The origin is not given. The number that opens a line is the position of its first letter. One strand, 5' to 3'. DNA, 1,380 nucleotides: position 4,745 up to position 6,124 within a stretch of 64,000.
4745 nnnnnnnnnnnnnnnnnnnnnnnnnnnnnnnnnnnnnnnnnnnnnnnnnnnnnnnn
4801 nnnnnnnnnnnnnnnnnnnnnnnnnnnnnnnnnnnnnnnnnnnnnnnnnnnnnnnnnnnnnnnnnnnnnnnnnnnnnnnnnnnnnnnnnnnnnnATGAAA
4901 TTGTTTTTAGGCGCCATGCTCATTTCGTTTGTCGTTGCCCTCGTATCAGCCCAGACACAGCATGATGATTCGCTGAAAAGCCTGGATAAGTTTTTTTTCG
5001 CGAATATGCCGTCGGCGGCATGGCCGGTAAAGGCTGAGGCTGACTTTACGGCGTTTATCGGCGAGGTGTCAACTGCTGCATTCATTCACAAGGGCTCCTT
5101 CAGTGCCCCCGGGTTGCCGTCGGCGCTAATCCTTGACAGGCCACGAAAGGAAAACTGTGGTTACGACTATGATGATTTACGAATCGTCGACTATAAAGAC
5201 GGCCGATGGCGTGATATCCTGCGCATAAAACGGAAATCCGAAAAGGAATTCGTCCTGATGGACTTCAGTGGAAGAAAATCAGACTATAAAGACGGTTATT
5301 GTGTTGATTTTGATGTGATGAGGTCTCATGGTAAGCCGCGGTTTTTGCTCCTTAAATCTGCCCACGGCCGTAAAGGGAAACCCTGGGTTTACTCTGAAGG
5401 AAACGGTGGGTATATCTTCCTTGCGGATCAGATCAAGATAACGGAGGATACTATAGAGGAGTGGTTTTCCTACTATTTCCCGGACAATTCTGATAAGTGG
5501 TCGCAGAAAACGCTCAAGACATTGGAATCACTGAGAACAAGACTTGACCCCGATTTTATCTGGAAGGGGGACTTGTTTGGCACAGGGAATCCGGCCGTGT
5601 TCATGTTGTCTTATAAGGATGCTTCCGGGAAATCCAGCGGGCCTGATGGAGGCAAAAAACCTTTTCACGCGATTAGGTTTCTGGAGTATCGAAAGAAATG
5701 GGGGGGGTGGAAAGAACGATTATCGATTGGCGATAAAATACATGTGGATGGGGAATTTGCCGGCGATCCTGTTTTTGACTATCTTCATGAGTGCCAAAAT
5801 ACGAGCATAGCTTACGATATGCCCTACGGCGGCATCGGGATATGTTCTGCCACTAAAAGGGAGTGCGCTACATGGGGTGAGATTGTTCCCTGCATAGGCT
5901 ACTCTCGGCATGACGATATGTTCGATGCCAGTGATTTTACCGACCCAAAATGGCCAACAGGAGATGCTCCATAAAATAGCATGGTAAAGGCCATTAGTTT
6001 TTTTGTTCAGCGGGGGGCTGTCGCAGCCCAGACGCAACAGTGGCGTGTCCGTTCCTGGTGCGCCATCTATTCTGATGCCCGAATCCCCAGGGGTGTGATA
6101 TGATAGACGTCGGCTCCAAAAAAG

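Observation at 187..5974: Six-gene, fully signal-peptide-bearing operon: two OMP-like barrels plus a duplicated [NlpC/P60-like peptidase + unknown secreted partner] cassette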

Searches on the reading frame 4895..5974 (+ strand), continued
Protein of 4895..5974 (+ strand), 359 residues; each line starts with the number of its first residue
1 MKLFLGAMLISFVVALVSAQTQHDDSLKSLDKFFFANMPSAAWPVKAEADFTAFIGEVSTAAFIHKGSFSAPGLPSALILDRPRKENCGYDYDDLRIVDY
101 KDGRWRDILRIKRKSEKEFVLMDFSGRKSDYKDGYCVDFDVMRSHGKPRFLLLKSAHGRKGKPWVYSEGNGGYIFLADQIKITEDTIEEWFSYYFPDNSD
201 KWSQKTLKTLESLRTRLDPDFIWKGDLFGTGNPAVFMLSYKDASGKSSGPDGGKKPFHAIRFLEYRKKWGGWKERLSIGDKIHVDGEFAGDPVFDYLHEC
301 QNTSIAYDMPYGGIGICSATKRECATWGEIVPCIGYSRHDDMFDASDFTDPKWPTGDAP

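Call 83: find_encoding_contigs(protein=P0006, flank=6000, max_places=3)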
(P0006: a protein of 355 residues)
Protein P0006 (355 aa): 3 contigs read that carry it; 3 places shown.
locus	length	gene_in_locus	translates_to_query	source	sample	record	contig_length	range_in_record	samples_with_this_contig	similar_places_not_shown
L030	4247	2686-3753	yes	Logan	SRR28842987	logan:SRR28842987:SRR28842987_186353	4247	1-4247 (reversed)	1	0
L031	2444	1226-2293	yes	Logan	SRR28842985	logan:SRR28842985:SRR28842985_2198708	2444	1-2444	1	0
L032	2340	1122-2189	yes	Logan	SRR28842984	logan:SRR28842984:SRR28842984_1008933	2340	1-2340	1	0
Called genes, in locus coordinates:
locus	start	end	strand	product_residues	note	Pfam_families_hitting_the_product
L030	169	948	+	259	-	-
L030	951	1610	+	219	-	PF13505:OMP_b-brl (weak)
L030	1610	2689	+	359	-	-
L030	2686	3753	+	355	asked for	-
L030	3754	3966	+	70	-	-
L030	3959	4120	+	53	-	-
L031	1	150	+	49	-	?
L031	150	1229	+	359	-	-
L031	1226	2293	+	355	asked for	-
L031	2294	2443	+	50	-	?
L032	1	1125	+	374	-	?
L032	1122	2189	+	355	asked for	-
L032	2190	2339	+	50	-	?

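Call 84: find_encoding_contigs(protein=P0008, flank=8000, max_places=3)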
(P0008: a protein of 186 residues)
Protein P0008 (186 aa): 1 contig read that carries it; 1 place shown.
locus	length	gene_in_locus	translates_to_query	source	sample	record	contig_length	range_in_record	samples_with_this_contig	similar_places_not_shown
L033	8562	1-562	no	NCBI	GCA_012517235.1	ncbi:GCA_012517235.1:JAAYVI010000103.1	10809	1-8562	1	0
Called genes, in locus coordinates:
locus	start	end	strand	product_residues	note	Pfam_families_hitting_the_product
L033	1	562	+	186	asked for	?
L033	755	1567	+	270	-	PF04199:Cyclase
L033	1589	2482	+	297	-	PF00941:FAD_binding_5, PF03450:CO_deh_flav_C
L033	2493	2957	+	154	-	PF00111:Fer2, PF01799:Fer2_2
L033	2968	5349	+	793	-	PF01315:Ald_Xan_dh_C, PF02738:MoCoBD_1, PF20256:MoCoBD_2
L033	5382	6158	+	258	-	PF00795:CN_hydrolase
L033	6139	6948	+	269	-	PF11392:AllH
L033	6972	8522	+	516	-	PF27530:HMA_AllF_N, PF13607:Succ_CoA_lig (faint), PF02629:CoA_binding (faint), PF00549:Ligase_CoA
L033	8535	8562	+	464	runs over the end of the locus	PF06545:AllG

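Call 85: find_encoding_contigs(protein=P0013, flank=6000, max_places=3)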
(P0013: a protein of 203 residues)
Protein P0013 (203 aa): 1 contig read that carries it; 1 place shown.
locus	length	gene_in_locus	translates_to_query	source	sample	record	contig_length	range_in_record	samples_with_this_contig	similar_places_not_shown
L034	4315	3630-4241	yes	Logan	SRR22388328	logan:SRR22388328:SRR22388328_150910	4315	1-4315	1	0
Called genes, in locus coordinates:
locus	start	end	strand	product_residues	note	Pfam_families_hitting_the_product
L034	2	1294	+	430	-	?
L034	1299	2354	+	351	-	-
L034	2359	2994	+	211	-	-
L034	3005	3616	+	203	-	-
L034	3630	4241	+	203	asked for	-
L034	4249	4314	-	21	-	?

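Call 94: find_related_loci(query=A3, collection=viral_contigs, flank=6000)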
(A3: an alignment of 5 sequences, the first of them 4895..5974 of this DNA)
Query A3 (359 aa) in viral_contigs; peptide patterns used: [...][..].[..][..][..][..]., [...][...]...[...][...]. (x = any residue, [..] = any of these).
239 stretches matched a pattern, but none encodes a relative of the query by tblastn (E <= 1e-3).

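Call 99: find_encoding_contigs(protein=P0012, flank=5000, max_places=3)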
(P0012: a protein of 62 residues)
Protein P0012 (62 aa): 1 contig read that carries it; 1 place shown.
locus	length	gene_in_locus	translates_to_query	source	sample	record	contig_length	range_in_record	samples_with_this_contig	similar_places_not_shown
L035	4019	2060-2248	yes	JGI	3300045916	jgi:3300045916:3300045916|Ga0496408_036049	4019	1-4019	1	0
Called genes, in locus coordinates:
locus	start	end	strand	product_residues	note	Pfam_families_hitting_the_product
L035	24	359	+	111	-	-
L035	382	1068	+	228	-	-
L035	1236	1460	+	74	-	-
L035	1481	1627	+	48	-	-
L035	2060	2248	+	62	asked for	-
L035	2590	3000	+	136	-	-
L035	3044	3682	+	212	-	-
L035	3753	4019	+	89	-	?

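Call 103: search_protein_families(library=pfam, proteins=[L034:1299-2351:+, L034:2359-2991:+, L028:1954-2877:+, L029:1963-2844:+, L030:1610-2686:+, L030:169-945:+], max_evalue=0.1)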
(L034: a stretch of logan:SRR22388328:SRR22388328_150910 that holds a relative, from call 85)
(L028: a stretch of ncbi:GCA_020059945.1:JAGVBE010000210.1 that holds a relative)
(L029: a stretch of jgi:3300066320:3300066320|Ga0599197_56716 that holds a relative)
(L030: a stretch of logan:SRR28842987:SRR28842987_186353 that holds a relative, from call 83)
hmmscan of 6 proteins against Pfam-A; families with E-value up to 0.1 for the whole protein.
L034:1299-2351:+ (351 aa): 1 family
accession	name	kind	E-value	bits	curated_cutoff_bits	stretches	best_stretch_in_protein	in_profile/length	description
PF00877.26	NLPC_P60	-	4.8e-05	23.7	23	1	178-298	1-77/105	NlpC/P60 family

L034:2359-2991:+ (211 aa): 0 families

L028:1954-2877:+ (308 aa): 2 families
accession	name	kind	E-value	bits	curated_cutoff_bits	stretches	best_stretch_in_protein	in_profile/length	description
PF01551.29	Peptidase_M23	-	5.9e-32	110.2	28.7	1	205-301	2-96/96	Peptidase family M23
PF01476.26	LysM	-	0.00014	22.1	20.9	1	64-91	1-28/43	LysM domain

L029:1963-2844:+ (294 aa): 1 family
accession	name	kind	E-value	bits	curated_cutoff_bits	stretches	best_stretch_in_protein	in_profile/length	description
PF00877.26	NLPC_P60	-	0.014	15.8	23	0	125-150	4-27/105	NlpC/P60 family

L030:1610-2686:+ (359 aa): 2 families
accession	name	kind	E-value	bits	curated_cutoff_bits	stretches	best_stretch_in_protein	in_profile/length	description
PF00877.26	NLPC_P60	-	0.0043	17.5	23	1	196-283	12-71/105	NlpC/P60 family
PF21007.2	FBF1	-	0.065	12.2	45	0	101-174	408-479/524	Fas-binding factor 1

L030:169-945:+ (259 aa): 1 family
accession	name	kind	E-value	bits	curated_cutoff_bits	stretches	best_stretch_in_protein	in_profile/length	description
PF13505.12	OMP_b-brl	-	0.00033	21.3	28.7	1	94-237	39-155/175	Outer membrane protein beta-barrel domain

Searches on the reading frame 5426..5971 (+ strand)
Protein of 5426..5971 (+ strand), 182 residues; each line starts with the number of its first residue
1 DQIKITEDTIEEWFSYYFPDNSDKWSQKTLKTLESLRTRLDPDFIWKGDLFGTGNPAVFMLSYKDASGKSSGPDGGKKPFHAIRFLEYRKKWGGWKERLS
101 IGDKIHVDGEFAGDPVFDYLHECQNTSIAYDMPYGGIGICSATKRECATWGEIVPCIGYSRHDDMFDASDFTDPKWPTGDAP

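Call 72: predict_structure(alignment_id=A5)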
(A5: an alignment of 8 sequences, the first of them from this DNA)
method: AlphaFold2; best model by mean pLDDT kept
length: 182 residues; sequences in the alignment: 8
mean_pLDDT: 73.4   pTM: 0.75
mean pLDDT of the five models: 73.4, 71.8, 71.1, 70.2, 65.5
residues with pLDDT >= 90: 61; 70-90: 46; 50-70: 37; < 50: 38
segments of 3 or more residues with pLDDT < 50: 66-76, 118-124, 144-152, 174-182
pLDDT, mean of each block of 10 residues (from residue 1): 64 91 96 94 93 94 56 46 90 93 85 62 56 70 48 66 79 46 32
secondary structure, 60 per line:
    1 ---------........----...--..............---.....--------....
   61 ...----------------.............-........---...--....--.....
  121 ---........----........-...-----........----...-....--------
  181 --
elements in order: H10-17 H27-40 E44-48 E57-63 E80-89 E94-101 E105-107 E110-113 H116-120 E124-131 E136-143 E153-160 E165-167 H169-172

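Call 104: fold_search(model_id=the predicted structure, library=pdb)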
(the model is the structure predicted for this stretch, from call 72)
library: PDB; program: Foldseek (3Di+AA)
matches with E <= 10: 269; with E <= 0.001: 0
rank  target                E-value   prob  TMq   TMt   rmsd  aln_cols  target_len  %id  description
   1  5yvq_A                2.0e-01  0.08  0.17  0.10  27.7       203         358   10  Complex of Mu phage tail fiber and its chaperone (released 2019-05-22)
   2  8rvg_A                2.3e-01  0.14  0.17  0.10  10.0       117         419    8  Structure of the binding domain of BoNT/A mutant Y1117V in complex with the GD1a ganglioside receptor (released 2025-02-12)
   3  4q9t_A                2.6e-01  0.08  0.16  0.10  17.3       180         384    9  Crystal structure of Vanderwaltozyma polyspora Nup133 Beta-propeller domain (released 2014-06-04)
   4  4q9t_B                2.9e-01  0.08  0.17  0.10  17.2       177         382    9  Crystal structure of Vanderwaltozyma polyspora Nup133 Beta-propeller domain (released 2014-06-04)
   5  6x04_C                3.1e-01  0.13  0.22  0.15  16.3       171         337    8  Nup133 (aa55-481) from S. cerevisiae bound by VHH-SAN5 (released 2020-12-09)
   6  6x04_K                3.4e-01  0.21  0.23  0.14  11.9       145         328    8  Nup133 (aa55-481) from S. cerevisiae bound by VHH-SAN5 (released 2020-12-09)
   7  3msw                  3.6e-01  0.04  0.13  0.16  18.2       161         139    7  Crystal structure of a Protein with unknown function (BF3112) from Bacteroides fragilis NCTC 9343 at 1.90 A resolution (released 2010-06-09)
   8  9a0f_K1               4.3e-01  0.12  0.22  0.06  14.9       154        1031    8  Integrative model of the wild type yeast nuclear pore complex (released 2020-08-28)
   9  6x04_A                4.5e-01  0.11  0.22  0.14  16.2       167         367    8  Nup133 (aa55-481) from S. cerevisiae bound by VHH-SAN5 (released 2020-12-09)
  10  6sue_A                4.8e-01  0.28  0.27  0.03  10.3       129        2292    7  Structure of Photorhabdus luminescens Tc holotoxin pore, Mutation TccC3-D651A (released 2019-11-06)
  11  8xwg                  4.8e-01  0.15  0.20  0.13  12.5       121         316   13  OspA variants for thioflavin-T binding (released 2024-11-27)
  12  8xvg_E                4.8e-01  0.08  0.15  0.08  13.7       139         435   10  Structure of human NuA4/TIP60 complex (released 2024-07-24)
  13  7tbi_Q2               5.1e-01  0.09  0.21  0.06  15.4       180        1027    7  Composite structure of the S. cerevisiae nuclear pore complex (NPC) (released 2022-06-15)
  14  6x04_G                5.3e-01  0.15  0.21  0.13  14.3       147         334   10  Nup133 (aa55-481) from S. cerevisiae bound by VHH-SAN5 (released 2020-12-09)
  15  6x04_I                5.3e-01  0.02  0.10  0.07  18.0       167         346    9  Nup133 (aa55-481) from S. cerevisiae bound by VHH-SAN5 (released 2020-12-09)
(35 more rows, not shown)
